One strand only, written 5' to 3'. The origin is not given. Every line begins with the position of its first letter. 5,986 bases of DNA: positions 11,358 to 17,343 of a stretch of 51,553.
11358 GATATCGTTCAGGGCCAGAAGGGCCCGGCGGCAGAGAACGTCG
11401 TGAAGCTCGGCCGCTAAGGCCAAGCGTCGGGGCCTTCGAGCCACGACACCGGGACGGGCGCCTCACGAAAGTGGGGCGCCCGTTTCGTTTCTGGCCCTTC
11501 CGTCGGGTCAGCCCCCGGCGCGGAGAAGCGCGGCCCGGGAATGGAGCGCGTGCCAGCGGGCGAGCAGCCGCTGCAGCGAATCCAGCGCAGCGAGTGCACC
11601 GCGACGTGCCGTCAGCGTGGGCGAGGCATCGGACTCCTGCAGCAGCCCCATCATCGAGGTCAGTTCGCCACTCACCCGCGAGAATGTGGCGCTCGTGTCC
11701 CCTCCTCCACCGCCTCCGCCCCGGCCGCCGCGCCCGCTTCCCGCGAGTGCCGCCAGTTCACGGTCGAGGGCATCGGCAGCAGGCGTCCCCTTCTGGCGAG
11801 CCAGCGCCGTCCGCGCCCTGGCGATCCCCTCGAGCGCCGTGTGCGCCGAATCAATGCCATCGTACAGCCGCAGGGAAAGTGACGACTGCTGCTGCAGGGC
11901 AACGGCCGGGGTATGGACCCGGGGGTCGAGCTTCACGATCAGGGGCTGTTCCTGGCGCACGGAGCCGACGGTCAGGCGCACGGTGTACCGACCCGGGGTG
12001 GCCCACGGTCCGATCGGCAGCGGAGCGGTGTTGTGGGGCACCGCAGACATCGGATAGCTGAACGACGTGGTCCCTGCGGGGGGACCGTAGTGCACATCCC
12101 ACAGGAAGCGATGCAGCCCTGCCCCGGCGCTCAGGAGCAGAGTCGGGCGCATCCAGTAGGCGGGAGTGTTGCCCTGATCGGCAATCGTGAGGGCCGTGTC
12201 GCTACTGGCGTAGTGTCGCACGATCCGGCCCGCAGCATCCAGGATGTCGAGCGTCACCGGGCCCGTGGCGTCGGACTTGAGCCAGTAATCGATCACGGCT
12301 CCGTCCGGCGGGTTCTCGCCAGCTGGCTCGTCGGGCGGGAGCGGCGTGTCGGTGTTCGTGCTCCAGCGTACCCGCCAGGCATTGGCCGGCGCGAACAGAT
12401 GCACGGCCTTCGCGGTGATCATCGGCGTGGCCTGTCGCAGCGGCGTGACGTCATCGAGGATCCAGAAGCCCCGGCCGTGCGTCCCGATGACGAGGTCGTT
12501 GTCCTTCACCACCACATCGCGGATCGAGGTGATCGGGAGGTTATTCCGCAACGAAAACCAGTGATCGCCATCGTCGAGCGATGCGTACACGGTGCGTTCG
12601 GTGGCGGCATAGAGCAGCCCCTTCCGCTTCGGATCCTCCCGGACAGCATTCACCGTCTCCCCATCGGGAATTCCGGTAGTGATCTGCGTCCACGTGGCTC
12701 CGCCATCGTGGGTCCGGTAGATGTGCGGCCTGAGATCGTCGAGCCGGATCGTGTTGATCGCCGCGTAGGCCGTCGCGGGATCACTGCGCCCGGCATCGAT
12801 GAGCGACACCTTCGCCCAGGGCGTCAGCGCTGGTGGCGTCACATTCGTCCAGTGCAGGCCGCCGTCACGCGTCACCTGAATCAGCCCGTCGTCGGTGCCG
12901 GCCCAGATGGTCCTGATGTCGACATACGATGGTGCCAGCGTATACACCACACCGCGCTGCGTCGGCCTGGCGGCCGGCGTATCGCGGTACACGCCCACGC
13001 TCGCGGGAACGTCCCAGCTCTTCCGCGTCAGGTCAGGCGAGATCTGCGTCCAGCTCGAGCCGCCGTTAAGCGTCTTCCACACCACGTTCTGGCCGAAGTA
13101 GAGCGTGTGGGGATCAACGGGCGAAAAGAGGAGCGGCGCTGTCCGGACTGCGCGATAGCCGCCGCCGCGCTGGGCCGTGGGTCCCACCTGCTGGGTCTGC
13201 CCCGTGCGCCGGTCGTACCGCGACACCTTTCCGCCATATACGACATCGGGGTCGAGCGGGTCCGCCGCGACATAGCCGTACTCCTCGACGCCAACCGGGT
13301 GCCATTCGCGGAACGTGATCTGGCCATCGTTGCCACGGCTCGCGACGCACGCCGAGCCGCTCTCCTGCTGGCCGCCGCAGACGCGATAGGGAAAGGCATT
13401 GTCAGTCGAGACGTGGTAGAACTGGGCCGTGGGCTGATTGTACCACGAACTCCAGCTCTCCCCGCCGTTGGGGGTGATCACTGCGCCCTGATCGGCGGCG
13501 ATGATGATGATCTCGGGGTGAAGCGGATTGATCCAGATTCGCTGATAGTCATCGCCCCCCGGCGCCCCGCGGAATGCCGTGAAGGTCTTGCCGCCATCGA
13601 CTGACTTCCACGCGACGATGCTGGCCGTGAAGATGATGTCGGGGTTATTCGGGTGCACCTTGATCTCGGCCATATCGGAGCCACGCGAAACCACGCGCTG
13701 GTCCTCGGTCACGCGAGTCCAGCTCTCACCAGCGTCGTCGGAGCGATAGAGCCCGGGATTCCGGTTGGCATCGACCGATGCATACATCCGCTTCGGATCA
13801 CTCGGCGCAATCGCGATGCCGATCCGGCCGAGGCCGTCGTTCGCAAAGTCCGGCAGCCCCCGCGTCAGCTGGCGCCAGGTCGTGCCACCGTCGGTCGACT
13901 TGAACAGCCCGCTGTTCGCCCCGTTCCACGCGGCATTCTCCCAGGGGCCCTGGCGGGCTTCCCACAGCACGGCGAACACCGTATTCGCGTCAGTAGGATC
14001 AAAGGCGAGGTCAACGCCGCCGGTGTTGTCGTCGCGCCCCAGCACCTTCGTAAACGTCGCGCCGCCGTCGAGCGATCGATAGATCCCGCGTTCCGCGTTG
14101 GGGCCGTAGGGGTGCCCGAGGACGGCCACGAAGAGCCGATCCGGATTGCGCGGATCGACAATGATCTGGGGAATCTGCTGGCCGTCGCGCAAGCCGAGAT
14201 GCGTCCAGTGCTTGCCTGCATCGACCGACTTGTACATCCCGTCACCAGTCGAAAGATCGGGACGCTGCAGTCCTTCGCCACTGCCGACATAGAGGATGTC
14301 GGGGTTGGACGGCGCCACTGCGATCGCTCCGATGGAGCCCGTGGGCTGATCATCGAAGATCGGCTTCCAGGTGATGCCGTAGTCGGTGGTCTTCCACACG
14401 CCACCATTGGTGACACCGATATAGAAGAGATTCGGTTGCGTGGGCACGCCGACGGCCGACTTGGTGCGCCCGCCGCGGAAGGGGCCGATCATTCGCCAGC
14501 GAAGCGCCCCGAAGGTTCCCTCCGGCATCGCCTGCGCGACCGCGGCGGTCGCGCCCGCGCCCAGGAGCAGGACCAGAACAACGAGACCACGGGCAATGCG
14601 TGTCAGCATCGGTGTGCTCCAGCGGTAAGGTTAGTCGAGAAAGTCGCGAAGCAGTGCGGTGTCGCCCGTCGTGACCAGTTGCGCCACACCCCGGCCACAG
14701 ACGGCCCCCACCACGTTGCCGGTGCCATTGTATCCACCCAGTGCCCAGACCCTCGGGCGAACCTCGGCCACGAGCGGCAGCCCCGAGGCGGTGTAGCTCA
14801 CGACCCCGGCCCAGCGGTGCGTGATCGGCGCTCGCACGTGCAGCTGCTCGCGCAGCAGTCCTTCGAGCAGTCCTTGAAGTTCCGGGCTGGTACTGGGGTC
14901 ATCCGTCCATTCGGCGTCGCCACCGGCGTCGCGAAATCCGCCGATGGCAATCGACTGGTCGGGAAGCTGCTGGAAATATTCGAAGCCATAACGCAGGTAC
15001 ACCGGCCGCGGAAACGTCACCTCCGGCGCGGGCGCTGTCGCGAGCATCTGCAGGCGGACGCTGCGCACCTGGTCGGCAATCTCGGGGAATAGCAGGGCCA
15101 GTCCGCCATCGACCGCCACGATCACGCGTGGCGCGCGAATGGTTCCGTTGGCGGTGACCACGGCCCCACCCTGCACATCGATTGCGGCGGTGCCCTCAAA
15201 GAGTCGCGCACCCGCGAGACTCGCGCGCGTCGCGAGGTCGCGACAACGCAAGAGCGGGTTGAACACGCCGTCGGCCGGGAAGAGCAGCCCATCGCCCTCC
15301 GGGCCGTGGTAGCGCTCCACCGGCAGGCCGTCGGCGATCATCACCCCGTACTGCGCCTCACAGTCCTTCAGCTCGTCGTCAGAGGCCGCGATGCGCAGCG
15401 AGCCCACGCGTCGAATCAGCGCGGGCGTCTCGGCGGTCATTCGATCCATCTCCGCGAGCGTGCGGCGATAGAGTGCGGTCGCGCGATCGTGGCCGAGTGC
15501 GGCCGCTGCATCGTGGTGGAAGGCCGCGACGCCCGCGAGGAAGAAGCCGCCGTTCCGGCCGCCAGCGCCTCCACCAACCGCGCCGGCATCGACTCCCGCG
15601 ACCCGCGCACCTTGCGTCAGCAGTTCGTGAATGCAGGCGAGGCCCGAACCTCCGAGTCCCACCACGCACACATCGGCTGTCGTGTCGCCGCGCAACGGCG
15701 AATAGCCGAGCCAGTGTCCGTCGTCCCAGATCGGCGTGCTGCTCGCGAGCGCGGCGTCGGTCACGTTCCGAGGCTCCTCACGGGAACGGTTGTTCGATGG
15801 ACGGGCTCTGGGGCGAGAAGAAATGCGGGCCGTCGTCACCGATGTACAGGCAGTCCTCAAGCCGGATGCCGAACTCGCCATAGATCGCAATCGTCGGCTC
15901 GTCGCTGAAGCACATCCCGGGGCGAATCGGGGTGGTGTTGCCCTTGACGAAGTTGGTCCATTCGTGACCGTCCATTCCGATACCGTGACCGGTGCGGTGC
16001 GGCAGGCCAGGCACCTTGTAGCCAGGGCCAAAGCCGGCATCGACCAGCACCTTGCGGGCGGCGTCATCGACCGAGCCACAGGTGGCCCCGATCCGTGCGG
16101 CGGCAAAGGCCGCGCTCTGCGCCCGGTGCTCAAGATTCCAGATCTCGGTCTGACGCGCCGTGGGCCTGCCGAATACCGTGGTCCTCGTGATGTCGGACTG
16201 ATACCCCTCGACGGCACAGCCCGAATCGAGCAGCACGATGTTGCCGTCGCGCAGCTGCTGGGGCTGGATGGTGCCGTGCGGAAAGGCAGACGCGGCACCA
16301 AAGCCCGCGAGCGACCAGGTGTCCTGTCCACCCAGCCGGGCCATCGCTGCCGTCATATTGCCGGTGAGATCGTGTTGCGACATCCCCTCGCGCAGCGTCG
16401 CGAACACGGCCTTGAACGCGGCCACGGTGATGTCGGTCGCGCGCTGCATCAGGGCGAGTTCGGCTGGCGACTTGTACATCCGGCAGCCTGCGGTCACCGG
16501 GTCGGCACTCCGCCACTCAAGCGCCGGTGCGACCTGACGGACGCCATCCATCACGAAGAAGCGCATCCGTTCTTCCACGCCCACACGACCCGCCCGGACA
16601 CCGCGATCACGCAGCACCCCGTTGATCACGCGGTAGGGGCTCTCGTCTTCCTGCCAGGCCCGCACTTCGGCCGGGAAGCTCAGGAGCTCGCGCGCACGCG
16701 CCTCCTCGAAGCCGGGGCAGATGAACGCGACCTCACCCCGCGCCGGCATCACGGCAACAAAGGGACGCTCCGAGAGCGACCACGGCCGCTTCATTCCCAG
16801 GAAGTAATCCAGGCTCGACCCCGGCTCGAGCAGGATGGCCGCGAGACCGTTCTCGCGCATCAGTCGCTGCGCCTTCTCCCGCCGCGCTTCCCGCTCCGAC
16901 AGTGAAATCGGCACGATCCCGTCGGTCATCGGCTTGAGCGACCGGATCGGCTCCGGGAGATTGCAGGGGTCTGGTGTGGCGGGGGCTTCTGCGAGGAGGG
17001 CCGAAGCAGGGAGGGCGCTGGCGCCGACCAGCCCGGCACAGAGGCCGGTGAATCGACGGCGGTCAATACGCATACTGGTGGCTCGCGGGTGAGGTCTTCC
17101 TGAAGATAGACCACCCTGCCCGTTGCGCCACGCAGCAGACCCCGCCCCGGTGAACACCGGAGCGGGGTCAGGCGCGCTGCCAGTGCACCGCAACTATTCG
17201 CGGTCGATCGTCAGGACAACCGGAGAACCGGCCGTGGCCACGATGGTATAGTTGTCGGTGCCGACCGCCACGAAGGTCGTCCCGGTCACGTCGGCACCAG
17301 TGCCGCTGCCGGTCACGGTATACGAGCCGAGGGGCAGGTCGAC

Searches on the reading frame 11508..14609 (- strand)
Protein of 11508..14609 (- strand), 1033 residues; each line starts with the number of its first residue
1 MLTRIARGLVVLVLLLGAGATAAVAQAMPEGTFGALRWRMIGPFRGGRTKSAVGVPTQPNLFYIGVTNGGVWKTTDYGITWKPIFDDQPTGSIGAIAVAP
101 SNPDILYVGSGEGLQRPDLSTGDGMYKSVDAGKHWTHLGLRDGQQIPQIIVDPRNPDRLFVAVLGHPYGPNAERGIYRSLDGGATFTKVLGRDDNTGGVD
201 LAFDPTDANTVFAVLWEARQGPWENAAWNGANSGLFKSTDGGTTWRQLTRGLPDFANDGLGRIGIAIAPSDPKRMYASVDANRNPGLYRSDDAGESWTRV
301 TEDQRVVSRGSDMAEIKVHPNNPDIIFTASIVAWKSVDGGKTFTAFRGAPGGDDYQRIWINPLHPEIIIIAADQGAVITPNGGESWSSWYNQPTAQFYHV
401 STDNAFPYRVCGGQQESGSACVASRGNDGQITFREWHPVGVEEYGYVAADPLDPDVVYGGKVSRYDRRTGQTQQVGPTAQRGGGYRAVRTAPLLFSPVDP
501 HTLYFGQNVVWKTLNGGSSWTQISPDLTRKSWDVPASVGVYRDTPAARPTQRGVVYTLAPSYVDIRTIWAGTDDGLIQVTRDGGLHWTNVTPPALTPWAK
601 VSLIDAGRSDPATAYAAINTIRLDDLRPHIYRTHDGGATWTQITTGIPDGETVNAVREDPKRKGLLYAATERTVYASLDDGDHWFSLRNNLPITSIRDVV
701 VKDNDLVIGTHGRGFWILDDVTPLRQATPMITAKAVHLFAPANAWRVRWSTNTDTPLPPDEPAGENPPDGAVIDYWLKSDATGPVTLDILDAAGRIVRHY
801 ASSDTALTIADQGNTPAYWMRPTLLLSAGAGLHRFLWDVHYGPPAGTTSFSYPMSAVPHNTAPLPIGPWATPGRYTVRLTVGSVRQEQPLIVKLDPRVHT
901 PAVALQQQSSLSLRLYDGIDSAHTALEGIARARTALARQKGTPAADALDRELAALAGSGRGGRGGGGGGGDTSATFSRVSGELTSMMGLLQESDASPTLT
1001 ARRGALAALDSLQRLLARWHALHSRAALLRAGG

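Call 18: search_protein_families(library=pfam, max_evalue=0.01, proteins=[window:11508-14609:-])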
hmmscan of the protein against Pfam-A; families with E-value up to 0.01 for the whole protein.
window:11508-14609:- (1033 aa): 4 families
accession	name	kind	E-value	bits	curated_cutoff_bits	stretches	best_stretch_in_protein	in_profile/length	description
PF15902.12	Sortilin-Vps10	-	4.3e-29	102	33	4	125-251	3-115/446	Sortilin, neurotensin receptor 3,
PF02012.26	BNR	-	8.7e-08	31.5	27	0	288-298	1-11/12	BNR/Asp-box repeat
PF13088.12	BNR_2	-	1.2e-05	25.2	31.4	0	484-684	46-248/277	BNR repeat-like domain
PF15899.11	BNR_6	-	3.3e-05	24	27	0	72-83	2-13/14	BNR-Asp box repeat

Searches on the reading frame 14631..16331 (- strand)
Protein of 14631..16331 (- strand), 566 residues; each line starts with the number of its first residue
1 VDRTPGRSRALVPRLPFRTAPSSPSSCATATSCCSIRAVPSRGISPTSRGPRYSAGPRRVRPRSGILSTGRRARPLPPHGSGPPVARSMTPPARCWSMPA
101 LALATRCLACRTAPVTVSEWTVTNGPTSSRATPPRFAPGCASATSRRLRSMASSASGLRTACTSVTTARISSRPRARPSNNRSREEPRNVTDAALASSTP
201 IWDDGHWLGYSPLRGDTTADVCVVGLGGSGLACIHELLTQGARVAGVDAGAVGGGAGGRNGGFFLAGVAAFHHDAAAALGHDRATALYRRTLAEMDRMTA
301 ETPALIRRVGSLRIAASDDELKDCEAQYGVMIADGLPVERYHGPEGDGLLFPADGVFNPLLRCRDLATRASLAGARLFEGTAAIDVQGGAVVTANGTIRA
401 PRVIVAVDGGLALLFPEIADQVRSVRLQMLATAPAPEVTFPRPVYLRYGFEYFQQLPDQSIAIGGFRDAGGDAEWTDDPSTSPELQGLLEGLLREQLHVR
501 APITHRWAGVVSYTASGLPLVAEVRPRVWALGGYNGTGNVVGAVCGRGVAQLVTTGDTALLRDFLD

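Call 18: search_protein_families(library=pfam, max_evalue=0.01, proteins=[window:14631-16331:-])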
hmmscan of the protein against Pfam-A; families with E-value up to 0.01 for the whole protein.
window:14631-16331:- (566 aa): 1 family
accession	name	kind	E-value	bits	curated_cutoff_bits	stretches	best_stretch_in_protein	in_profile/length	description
PF01266.30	DAO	-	3.9e-40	138.9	27.9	1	220-552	1-353/353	FAD dependent oxidoreductase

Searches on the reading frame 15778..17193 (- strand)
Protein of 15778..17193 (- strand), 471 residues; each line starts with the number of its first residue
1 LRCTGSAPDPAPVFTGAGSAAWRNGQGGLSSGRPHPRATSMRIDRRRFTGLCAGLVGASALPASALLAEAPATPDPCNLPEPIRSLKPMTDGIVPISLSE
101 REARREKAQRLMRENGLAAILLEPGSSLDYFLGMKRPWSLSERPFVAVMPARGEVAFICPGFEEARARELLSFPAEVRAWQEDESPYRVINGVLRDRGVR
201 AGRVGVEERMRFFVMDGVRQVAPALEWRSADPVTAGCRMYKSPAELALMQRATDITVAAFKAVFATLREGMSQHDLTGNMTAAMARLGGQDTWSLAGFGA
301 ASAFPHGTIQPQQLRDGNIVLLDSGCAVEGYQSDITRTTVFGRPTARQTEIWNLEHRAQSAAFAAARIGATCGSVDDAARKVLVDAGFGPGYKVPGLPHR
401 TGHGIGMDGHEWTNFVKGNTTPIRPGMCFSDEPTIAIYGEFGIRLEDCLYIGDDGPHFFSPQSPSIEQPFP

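Call 18: search_protein_families(library=pfam, max_evalue=0.01, proteins=[window:15778-17193:-])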
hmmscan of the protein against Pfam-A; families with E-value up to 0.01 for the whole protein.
window:15778-17193:- (471 aa): 2 families
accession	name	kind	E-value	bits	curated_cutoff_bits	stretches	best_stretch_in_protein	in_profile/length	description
PF00557.29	Peptidase_M24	-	1.9e-51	175.2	23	1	248-451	2-206/208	Metallopeptidase family M24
PF01321.24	Creatinase_N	-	9.4e-15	55.7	22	1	104-239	1-127/128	Creatinase/Prolidase N-terminal domain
